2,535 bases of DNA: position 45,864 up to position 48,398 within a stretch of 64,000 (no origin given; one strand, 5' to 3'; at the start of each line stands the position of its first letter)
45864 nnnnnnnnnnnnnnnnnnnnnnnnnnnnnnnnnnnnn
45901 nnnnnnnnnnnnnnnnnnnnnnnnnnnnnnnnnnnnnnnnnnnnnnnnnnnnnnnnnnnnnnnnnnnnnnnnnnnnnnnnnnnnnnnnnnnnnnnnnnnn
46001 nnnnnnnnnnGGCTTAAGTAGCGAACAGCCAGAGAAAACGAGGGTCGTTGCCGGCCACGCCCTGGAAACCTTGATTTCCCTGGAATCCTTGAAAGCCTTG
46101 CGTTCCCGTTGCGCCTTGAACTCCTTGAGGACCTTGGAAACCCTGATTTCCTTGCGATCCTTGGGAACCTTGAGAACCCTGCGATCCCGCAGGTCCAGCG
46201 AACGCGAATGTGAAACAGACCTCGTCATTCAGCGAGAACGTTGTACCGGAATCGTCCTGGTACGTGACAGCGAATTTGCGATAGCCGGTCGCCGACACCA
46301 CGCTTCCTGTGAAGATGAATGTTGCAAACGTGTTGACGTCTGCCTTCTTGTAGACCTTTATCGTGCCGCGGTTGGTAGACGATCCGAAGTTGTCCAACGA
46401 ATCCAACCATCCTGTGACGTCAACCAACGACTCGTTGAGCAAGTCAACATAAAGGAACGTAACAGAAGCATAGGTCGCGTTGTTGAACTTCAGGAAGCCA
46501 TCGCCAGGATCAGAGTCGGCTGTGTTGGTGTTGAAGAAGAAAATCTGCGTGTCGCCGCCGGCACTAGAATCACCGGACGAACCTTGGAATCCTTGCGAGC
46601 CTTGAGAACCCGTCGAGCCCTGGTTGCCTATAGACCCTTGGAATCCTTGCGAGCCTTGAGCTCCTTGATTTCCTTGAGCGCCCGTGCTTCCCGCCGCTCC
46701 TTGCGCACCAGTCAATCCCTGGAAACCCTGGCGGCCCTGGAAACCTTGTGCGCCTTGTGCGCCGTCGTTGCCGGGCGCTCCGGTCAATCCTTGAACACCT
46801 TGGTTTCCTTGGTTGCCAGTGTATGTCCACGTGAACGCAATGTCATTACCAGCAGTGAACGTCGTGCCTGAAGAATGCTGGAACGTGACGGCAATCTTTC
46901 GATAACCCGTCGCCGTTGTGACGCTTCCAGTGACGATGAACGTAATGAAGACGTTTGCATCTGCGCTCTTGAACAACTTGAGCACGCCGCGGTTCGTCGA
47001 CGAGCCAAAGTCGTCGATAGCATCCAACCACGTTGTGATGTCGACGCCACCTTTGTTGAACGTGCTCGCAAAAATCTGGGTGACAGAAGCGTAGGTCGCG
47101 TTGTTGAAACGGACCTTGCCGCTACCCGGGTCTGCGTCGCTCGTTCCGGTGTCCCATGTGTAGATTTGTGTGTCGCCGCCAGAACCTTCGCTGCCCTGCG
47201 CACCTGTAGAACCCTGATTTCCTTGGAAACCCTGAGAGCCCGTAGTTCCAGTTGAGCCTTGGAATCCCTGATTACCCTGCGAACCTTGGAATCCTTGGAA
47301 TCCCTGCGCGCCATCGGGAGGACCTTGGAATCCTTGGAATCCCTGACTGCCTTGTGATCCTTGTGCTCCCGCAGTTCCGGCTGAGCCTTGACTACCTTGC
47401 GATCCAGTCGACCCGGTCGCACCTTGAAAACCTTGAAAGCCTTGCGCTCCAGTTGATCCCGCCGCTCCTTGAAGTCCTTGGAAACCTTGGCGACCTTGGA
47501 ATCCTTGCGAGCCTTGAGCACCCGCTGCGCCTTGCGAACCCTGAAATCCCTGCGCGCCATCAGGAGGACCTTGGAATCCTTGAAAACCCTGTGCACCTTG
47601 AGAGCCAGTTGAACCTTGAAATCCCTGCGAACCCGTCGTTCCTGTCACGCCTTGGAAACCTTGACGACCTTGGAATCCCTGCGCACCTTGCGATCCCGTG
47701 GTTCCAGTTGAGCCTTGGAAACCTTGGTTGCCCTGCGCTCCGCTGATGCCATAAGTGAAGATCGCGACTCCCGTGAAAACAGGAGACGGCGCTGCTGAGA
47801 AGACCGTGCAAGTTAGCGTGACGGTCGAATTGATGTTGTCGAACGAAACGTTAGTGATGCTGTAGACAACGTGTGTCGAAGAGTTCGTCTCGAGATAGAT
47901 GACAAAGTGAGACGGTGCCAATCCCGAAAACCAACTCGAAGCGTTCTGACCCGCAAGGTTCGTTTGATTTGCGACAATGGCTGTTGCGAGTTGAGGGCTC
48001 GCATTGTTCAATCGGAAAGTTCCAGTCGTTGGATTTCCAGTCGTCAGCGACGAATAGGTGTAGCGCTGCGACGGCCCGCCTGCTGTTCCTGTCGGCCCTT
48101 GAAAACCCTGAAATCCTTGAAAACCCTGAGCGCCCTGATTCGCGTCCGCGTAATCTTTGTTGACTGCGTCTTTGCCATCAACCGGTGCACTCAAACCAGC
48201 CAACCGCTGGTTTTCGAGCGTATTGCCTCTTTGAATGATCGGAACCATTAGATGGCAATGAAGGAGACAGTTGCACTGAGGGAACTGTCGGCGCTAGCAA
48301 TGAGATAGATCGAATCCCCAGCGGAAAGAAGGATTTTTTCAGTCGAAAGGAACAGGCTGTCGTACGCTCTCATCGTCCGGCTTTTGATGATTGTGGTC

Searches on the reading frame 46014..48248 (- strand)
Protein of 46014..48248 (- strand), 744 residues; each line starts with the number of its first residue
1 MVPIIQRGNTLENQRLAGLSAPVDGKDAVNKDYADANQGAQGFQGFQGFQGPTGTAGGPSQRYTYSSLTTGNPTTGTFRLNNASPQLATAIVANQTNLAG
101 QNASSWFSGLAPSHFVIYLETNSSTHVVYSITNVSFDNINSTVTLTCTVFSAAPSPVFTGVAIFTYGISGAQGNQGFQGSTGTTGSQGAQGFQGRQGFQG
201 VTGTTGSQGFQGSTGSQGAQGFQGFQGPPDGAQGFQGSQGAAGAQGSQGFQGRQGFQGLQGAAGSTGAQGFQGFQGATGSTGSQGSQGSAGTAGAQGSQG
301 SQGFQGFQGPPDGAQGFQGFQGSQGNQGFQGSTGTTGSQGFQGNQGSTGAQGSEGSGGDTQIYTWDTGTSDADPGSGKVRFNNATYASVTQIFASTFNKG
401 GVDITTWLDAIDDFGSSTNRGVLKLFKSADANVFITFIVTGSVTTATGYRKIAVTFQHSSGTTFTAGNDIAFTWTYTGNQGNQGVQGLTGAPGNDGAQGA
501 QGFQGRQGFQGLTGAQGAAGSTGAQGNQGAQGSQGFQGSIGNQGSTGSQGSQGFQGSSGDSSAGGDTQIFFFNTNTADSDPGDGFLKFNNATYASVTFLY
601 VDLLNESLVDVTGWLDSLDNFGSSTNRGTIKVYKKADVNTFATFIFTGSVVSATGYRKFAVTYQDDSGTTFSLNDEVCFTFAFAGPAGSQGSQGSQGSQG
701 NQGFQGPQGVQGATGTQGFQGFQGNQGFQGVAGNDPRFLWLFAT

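Call 7: search_protein_families(library=pfam, proteins=[window:46014-48248:-], max_evalue=0.01)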
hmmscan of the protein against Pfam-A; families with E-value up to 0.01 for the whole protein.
window:46014-48248:- (744 aa): 1 family
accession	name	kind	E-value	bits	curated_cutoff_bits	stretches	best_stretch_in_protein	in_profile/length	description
PF01391.23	Collagen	-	2.3e-50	168.6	27.2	7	478-535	1-58/60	Collagen triple helix repeat (20 copies)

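Call 8: search_protein_families(library=phrogs, proteins=[window:46014-48248:-], max_evalue=0.01)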
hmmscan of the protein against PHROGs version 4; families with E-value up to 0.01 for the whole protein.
window:46014-48248:- (744 aa): 40 families (the best 25 are shown)
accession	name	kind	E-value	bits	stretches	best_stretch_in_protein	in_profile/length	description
phrog_6320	-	tail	1.4e-73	249.9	4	167-291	89-212/745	tail fiber protein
phrog_5073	-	tail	6.7e-73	247.4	4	257-467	260-445/519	tail fiber protein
phrog_819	-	tail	2.7e-54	185.7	3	477-730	507-675/1024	tail protein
phrog_8745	-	tail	2.5e-42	145.4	4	116-271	1329-1480/1803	tail fiber protein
phrog_18350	-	tail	3.5e-40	139.3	4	477-561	104-198/253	tail fiber protein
phrog_1806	-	tail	1.5e-39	137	4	248-358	108-221/276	collagen like minor tail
phrog_366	-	tail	5.7e-39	135.8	4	299-574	161-388/474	tail fiber protein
phrog_29268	-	unknown function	1e-36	127.3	5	37-268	277-509/653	-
phrog_26246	-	tail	3e-36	126.3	4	124-297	41-209/329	tail protein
phrog_38806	-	unknown function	4.3e-33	115.9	5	476-567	62-153/285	-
phrog_3420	-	unknown function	2.5e-32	112.4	3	167-378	100-323/929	-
phrog_30509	-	tail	4.7e-32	112.1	6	213-301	25-115/254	collagen like minor tail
phrog_10972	-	tail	7.4e-28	99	5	459-555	128-225/343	tail fiber protein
phrog_26654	-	unknown function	3.7e-27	96.6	4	473-568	65-160/360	-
phrog_1658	-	unknown function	2.5e-26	93.9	5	501-584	45-130/239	-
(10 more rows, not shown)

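Call 40: search_protein_families(library=ncbifam, proteins=[window:46014-48248:-], max_evalue=0.01)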
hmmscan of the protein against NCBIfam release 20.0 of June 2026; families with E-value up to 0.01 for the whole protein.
window:46014-48248:- (744 aa): 4 families
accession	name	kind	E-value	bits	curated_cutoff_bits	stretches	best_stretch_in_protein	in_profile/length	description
NF046116.1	adhesin_Lcl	equivalog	5.7e-50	170.1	500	3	167-359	54-244/431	collagen-like adhesin Lcl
NF038329.2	gly_rich_SclB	equivalog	2.8e-43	148.5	325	3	171-359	115-296/442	LPXTG-anchored collagen-like adhesin Scl2/SclB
NF038330.1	adhesin_SclA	exception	1.1e-39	137.2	400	4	235-360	112-236/405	LPXTG-anchored collagen-like adhesin Scl1/SclA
NF038313.3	HisXaaSer_A4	exception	4.9e-17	62.6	55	1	682-721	52-91/93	His-Xaa-Ser repeat protein HxsA4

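Call 48: find_encoding_contigs(protein=window:46014-48248:-, flank=3000, max_places=4)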
Protein window:46014-48248:- (744 aa): 4 contigs read that carry it; 1 place shown.
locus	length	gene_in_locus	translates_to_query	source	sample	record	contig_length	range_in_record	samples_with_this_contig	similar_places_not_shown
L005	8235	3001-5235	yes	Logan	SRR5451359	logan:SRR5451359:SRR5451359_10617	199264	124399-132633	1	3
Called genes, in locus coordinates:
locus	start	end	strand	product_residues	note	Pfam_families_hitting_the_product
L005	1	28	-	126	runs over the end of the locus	-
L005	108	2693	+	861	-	-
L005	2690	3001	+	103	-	-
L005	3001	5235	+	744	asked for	-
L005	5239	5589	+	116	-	-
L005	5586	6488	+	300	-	-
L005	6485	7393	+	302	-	-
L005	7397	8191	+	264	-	-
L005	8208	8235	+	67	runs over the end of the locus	-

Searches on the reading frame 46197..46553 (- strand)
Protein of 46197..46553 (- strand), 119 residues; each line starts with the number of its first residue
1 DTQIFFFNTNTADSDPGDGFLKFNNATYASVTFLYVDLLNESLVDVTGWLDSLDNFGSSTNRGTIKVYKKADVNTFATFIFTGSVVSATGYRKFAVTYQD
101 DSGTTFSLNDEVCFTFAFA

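Call 10: search_protein_families(library=phrogs, proteins=[window:46197-46553:-], max_evalue=1)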
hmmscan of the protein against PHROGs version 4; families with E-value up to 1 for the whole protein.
seq(119 aa): 2 families
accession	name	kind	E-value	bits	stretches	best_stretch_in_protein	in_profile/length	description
phrog_28780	-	unknown function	0.18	12.8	1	59-103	2-44/81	-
phrog_4645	-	DNA, RNA and nucleotide metabolism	0.18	11.9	1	17-89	216-294/308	endonuclease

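Call 11: search_protein_families(library=pfam, proteins=[window:46197-46553:-], max_evalue=1)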
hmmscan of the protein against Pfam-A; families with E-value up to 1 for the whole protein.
seq(119 aa): 0 families
